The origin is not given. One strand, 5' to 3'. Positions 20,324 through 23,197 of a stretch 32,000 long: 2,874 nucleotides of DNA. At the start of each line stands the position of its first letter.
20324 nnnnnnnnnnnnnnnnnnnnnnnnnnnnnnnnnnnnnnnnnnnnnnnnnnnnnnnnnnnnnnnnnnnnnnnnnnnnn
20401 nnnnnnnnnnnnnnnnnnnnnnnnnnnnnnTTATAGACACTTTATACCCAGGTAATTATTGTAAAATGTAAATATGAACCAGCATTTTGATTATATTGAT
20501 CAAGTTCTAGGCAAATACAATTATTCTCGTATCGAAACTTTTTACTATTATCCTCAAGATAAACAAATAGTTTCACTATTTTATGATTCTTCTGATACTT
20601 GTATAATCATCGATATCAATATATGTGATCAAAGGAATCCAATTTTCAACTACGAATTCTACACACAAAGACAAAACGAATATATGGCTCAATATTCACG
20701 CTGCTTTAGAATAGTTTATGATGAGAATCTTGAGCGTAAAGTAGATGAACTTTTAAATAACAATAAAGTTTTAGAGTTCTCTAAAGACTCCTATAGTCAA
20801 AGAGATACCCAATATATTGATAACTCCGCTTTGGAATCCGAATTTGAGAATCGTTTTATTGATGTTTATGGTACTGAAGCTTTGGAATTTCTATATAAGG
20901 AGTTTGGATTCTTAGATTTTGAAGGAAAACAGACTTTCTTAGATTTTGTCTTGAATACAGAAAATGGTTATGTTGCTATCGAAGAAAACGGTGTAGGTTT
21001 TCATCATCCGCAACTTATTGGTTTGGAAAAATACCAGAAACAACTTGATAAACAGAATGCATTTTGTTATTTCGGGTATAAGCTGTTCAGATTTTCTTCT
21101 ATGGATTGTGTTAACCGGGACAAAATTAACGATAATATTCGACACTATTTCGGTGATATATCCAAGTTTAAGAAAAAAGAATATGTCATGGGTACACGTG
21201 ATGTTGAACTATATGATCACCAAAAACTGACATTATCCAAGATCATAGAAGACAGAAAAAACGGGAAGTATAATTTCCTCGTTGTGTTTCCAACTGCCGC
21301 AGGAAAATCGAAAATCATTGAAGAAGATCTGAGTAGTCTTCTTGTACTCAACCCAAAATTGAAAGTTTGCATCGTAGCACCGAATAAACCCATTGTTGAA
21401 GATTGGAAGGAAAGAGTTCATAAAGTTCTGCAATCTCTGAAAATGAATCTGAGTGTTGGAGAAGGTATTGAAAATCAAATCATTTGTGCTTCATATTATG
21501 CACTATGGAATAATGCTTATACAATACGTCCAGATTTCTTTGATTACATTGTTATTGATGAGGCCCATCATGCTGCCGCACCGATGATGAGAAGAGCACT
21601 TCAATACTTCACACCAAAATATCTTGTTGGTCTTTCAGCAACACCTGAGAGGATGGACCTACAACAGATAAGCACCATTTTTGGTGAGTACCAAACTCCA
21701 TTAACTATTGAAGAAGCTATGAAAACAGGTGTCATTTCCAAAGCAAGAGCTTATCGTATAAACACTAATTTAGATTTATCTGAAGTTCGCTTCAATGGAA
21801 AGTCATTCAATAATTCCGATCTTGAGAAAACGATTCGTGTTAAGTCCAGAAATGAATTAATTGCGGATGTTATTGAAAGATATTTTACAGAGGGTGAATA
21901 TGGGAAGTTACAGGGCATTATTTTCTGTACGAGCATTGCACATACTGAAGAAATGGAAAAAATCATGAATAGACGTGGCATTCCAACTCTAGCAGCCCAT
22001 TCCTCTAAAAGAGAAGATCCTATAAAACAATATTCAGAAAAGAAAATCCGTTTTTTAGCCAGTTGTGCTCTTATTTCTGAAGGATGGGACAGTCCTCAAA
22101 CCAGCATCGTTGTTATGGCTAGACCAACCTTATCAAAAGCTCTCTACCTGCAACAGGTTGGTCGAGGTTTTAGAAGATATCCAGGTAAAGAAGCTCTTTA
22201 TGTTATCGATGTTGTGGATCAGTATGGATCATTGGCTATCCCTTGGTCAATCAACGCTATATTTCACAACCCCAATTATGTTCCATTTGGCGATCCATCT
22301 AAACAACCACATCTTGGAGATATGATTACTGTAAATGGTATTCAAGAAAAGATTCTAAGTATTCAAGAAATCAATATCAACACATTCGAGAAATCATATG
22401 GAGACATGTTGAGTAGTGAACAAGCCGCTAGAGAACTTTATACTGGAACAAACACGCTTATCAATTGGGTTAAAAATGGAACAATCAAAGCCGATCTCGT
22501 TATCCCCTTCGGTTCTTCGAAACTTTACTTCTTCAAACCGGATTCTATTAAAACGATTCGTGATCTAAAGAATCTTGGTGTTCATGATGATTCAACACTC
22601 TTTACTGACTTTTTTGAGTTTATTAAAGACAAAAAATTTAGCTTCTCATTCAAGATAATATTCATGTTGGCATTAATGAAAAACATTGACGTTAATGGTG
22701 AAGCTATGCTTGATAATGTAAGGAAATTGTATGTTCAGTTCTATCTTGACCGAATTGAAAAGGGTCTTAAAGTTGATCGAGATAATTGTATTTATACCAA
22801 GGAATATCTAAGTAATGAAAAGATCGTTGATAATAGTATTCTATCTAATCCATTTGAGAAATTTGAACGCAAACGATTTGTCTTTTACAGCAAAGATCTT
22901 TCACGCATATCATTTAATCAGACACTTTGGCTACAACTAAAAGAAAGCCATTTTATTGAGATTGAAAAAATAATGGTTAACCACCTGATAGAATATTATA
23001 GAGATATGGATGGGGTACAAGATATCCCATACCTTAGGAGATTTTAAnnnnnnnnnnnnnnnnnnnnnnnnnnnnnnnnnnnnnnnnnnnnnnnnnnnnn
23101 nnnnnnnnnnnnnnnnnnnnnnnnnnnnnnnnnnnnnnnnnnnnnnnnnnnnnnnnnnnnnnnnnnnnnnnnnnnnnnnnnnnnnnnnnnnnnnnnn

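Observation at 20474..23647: Nuclease-fold/DEAH-helicase/HTH protein translationally coupled to a small-molecule-type SAM methyltransferase: helicase-methyltransferase pair that is not an R-M system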

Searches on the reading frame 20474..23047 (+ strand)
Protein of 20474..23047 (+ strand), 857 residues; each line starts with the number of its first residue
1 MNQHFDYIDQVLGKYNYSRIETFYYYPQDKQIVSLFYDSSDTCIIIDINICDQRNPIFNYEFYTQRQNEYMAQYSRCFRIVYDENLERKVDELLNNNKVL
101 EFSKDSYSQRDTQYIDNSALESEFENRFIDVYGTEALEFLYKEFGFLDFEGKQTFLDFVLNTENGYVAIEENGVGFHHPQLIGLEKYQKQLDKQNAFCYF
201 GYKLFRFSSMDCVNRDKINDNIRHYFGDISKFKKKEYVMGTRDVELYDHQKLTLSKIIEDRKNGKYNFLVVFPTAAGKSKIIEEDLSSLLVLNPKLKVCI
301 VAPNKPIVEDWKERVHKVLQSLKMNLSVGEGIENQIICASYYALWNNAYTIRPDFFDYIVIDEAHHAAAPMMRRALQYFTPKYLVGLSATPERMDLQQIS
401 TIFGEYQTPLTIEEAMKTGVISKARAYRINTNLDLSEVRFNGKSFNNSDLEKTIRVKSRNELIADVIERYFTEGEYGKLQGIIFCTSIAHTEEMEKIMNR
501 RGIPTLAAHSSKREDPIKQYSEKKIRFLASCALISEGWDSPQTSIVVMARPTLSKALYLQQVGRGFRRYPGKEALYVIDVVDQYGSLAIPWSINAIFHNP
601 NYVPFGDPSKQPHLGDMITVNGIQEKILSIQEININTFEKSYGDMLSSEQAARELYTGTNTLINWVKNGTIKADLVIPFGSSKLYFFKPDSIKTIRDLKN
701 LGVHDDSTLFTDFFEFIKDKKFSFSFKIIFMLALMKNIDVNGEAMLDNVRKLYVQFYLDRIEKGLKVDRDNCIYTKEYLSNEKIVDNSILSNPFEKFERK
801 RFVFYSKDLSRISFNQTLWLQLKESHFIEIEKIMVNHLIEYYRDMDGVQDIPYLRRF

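Call 6: search_protein_families(library=pfam, proteins=[window:20474-23047:+], max_evalue=0.01)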
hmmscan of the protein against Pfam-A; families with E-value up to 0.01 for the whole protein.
window:20474-23047:+ (857 aa): 4 families
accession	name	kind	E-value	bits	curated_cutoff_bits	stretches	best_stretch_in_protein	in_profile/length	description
PF04851.21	ResIII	-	1.6e-24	87.1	22.5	1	244-393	2-164/164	Type III restriction enzyme, res subunit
PF00271.37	Helicase_C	-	1.7e-10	41.6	23.5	1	480-567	17-108/110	Helicase conserved C-terminal domain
PF00270.35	DEAD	-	3e-07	30.8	26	1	250-396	4-164/167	DEAD/DEAH box helicase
PF05127.21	NAT10_TcmA_helicase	-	0.0046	17.3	22.7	0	277-379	9-113/176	RNA cytidine acetyltransferase NAT10/TcmA, helicase domain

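Call 7: search_protein_families(library=padloc, proteins=[window:20474-23047:+], max_evalue=0.01)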
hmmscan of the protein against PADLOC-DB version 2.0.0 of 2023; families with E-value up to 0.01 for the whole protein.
window:20474-23047:+ (857 aa): 17 families
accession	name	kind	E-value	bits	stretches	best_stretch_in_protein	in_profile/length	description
PDLC03659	mREase_IV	-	1.6e-34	117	1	242-584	215-569/945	Type IV methyl-directed restriction enzyme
PDLC03658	mREase_IV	-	3.1e-29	99.3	1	254-585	233-562/953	Type IV methyl-directed restriction enzyme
PDLC02707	PbeA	-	1.4e-20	71.4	1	235-581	247-630/672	PbeA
PDLC03049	REase_I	-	1.9e-15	53.9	1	250-498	172-441/807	Type I restriction enzyme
PDLC02706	PbeA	-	1.6e-13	48.2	2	308-437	350-484/722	PbeA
PDLC02704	PbeA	-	4.5e-13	46.6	2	359-438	387-469/682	PbeA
PDLC02703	PbeA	-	3.7e-07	27.1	1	359-581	370-614/626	PbeA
PDLC03928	PsyrT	-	8e-06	22.4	1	479-567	242-334/689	-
PDLC02861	DpdF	-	1.7e-05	21.3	1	427-582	193-347/611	DpdF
PDLC01323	Cas3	-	6.1e-05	20.9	1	341-564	104-292/294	CAS-I-D; effector_G3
PDLC02705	PbeA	-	0.0002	17.7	1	359-468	378-491/691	PbeA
PDLC04140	mad8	-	0.00039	18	1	267-579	29-198/314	mads_8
PDLC02864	DpdF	-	0.0012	15.7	0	428-514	188-270/610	DpdF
PDLC02870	DpdF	-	0.0014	15.2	1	470-579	218-331/534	DpdF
PDLC00187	HamB1|HamB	-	0.0036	13.7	1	268-328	159-219/851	DEAD-box helicase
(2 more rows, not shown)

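Call 8: search_protein_families(library=ncbifam, proteins=[window:20474-23047:+], max_evalue=0.01)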
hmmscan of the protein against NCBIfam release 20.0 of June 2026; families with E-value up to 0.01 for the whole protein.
window:20474-23047:+ (857 aa): 9 families
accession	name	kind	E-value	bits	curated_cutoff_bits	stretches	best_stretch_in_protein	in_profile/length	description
NF053632.1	heli_RadD_YejH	equivalog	3.3e-25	88.4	720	1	246-583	3-357/573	DNA repair helicase RadD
NF046051.1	restrict_EcoAI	equivalog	1.3e-24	86.6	550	1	231-580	143-528/768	EcoAI/FtnUII family type I restriction enzme subunit R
TIGR04095.1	dnd_restrict_1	equivalog_domain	9.1e-14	51.3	600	2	310-438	90-219/451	DNA phosphorothioation system restriction enzyme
TIGR00614.1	recQ_fam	subfamily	1.6e-06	27.2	219.8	1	429-567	180-319/470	RecQ family ATP-dependent DNA helicase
NF045503.1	repair_heli_XPB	equivalog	2.4e-06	26.4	610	1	219-548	157-487/548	DNA repair helicase XPB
NF010337.0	PRK13766.1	equivalog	2.6e-06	25.9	610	1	265-347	30-122/781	Hef nuclease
NF008521.0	PRK11448.1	equivalog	9.4e-05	20.6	729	1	445-601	667-835/1123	type I restriction-modification system endonuclease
NF046055.1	restr_BPTD_3080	equivalog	0.00014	19.9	800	1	450-569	502-618/970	BPTD_3080 family restriction endonuclease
TIGR01389.1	recQ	equivalog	0.00085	17.9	640.2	1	424-567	175-317/591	DNA helicase RecQ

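Call 9: search_solved_structures(query=window:20474-23047:+, max_evalue=0.01)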
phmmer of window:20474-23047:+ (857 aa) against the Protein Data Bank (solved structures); distinct sequences matched with E-value up to 0.01: 18.
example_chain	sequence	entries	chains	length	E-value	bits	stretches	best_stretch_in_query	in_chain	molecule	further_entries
7clg_A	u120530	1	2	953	2.1e-28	102.4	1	254-594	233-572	Putative helicase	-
3h1t_A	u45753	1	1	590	7.7e-15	57.5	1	249-586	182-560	Type I site-specific restriction-modification system, R (Restriction) subunit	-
6p4f_A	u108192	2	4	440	2.1e-14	56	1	244-397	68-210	DNA-dependent ATPase XPBII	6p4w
5tnu_A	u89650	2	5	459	2.5e-14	55.8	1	244-397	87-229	DNA-dependent ATPase XPBII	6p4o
6jde_B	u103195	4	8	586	3e-12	48.9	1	264-582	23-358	Putative DNA repair helicase RadD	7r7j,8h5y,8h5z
6p66_A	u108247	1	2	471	7.6e-09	37.7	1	243-396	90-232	DNA repair protein RAD25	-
2fwr_A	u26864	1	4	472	7.6e-09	37.7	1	243-396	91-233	DNA repair protein RAD25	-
2fz4_A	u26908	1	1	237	0.00015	23.5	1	243-395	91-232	DNA repair protein RAD25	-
2oca_A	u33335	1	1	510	0.00015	23.4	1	233-586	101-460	ATP-dependent DNA helicase uvsW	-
9i16_D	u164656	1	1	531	0.00018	23.2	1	443-567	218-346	ATP-dependent DNA helicase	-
7a8r_A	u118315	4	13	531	0.00018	23.2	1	443-567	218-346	ATP-dependent DNA helicase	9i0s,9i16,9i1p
1hv8_A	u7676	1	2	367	0.00079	21.1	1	478-578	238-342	PUTATIVE ATP-DEPENDENT RNA HELICASE MJ0669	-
1fuk_A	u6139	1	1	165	0.0023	19.5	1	479-568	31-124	EUKARYOTIC INITIATION FACTOR 4A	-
9i22_A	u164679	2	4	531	0.0043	18.7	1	443-567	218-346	ATP-dependent DNA helicase Q1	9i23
4u7d_A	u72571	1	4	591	0.0053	18.3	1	443-567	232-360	ATP-dependent DNA helicase Q1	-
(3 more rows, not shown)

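Call 11: find_homologous_proteins(query=window:20474-23047:+, max_evalue=0.00001)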
Query window:20474-23047:+ (857 aa): 993 proteins with E <= 0.00001 among 8000 candidates; the best 120 are listed.
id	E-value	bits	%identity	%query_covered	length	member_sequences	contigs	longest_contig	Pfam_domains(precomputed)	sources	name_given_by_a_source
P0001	0.0e+0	1958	100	100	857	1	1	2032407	PF00270.36,PF00271.38,PF04851.22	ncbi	-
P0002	0.0e+0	1569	77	100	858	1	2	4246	PF00270.36,PF00271.38,PF04851.22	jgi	-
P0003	0.0e+0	1542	77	100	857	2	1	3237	PF00270.36,PF00271.38,PF04851.22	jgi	jgi:superfamily II DNA or RNA helicase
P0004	0.0e+0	1409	71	100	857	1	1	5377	PF00270.36,PF00176.30,PF00271.38,PF04851.22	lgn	-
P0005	0.0e+0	1138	58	99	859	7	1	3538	PF00270.36,PF18766.8,PF00271.38,PF04851.22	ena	-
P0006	0.0e+0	1085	55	99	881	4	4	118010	PF00270.36,PF00271.38,PF04851.22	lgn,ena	-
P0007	0.0e+0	1057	55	99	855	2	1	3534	PF00270.36,PF00271.38,PF04851.22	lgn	-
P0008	0.0e+0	1053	55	99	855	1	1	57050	PF00270.36,PF00271.38,PF04851.22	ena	-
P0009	0.0e+0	1050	53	98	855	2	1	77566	PF00270.36,PF00271.38,PF04851.22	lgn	-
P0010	0.0e+0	1037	55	98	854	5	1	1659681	PF00270.36,PF18766.8,PF00271.38,PF04851.22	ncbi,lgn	-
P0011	1.4e-293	994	52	99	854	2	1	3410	PF00270.36,PF18766.8,PF00271.38,PF04851.22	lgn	-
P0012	1.3e-259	882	47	99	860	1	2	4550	PF00270.36,PF00176.30,PF18766.8,PF00271.38,PF04851.22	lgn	-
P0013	9.2e-253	859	58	75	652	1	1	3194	PF00270.36,PF00271.38,PF04851.22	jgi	jgi:superfamily II DNA or RNA helicase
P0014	2.0e-250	852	47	98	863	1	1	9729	PF00270.36,PF00271.38,PF04851.22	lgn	-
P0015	1.1e-235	803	46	96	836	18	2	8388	PF00270.36,PF00271.38,PF04851.22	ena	-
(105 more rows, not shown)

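Call 14: find_related_loci(query=A1, collection=genome_contigs, flank=6000)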
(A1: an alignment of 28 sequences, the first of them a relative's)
Query A1 (857 aa) in genome_contigs; peptide patterns used: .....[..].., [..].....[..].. (x = any residue, [..] = any of these).
357 stretches matched a pattern; 323 encode a relative of the query (tblastn E <= 1e-3); the best 80 are kept; 80 distinct loci.
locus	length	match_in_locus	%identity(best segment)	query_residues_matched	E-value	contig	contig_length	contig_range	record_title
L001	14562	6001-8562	54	4-856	0e+0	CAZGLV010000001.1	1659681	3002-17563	MAG TPA_asm: uncultured Erysipelotrichaceae bacterium isolate binchicken_co158_39 genome assembly, contig: NODE_1_length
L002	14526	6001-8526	54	17-856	0e+0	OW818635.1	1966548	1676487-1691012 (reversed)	metagenome genome assembly, chromosome: 1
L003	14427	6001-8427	45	26-842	0e+0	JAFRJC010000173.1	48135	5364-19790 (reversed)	MAG: Eggerthellaceae bacterium isolate RGIG2516 Goat_Jejunum-4__c233827, whole genome shotgun sequence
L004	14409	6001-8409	45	33-842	0e+0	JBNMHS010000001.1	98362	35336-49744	MAG: Acetatifactor sp. isolate CM_BacAce2588.116 k141_304627_length_98362_cov_14.3445, whole genome shotgun sequence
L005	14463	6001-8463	44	26-855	0e+0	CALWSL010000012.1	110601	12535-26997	MAG: uncultured Acetatifactor sp. isolate BRZ_DR__bin5 genome assembly, contig: BRZ_DR__NODE_230_length_110601_cov_8.475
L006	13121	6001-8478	45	9-843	0e+0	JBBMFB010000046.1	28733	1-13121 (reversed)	Waltera hominis strain CLA-AA-H183 CLAAAH183_contig_46_length_28733, whole genome shotgun sequence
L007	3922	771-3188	45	34-845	0e+0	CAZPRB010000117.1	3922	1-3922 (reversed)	MAG TPA_asm: uncultured Acetatifactor sp. isolate SRP350583_co2_358 genome assembly, contig: NODE_34472_length_3922_cov_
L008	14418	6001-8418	45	34-845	0e+0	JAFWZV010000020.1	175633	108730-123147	MAG: Lachnospiraceae bacterium isolate RGIG6221 Sheep_Rectum-2__c687999, whole genome shotgun sequence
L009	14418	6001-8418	44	34-845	0e+0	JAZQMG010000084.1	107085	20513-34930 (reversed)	MAG: Acetatifactor sp. isolate T1900044606_TS20190072.MAGScoT_cleanbin_000104 SGB_746_k141_747594, whole genome shotgun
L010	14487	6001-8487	44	16-855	0e+0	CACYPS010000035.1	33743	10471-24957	MAG: uncultured Lachnospiraceae bacterium isolate RUG12161 genome assembly, contig: RUG12161_asm_35, whole genome shotgu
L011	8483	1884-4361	44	21-848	0e+0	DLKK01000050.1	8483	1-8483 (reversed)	MAG TPA_asm: Treponema sp. UBA7590 UBA7590_contig_5629, whole genome shotgun sequence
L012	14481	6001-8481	44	8-842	0e+0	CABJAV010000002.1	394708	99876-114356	Lachnospiraceae bacterium isolate MGYG-HGUT-00136 genome assembly, contig: .20427_4_25.2, whole genome shotgun sequence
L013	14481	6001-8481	44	8-842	0e+0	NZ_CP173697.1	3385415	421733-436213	Roseburia faecis strain JCM 17581 chromosome, complete genome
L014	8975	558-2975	45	44-854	0e+0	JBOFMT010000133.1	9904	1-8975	MAG: Erysipelotrichaceae bacterium isolate WFFMC_MAG_307 k139_19892_flag=0_multi=5.9898_len=9904, whole genome shotgun s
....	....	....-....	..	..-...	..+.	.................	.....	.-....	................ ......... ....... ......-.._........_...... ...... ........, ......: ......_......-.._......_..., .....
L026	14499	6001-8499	44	11-848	0e+0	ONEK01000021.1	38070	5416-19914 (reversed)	uncultured Lachnospiraceae bacterium isolate RUG227 genome assembly, contig: scaffold_952, whole genome shotgun sequence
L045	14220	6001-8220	46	97-845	0e+0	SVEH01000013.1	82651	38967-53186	MAG: Lachnospiraceae bacterium isolate SIG301 NODE_7179_length_82651_cov_6.973789, whole genome shotgun sequence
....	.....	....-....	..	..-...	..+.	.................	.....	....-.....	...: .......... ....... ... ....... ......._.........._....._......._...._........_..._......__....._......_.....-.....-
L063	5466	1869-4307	44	26-848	0e+0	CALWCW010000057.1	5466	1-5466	MAG: uncultured Clostridia bacterium isolate E03__bin84 genome assembly, contig: E03__k127_3334197, whole genome shotgun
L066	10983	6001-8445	44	17-844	0e+0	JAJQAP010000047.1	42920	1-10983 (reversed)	MAG: Coprobacillus sp. isolate BH.B1_8 NODE_52_length_42920_cov_202.638143, whole genome shotgun sequence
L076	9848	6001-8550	41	4-850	0e+0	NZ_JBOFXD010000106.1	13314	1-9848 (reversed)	MAG: Cetobacterium sp. isolate WFFMC_MAG_535 k139_38343_flag=0_multi=4.9879_len=13314, whole genome shotgun sequence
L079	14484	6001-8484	43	9-848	0e+0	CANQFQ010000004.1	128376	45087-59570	MAG: uncultured Bacilli bacterium isolate Lapin-005__bin75 genome assembly, contig: Lapin-005__NODE_111_length_128376_co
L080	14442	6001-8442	44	24-848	0e+0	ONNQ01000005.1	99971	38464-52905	uncultured Lachnospiraceae bacterium isolate RUG477 genome assembly, contig: scaffold_64, whole genome shotgun sequence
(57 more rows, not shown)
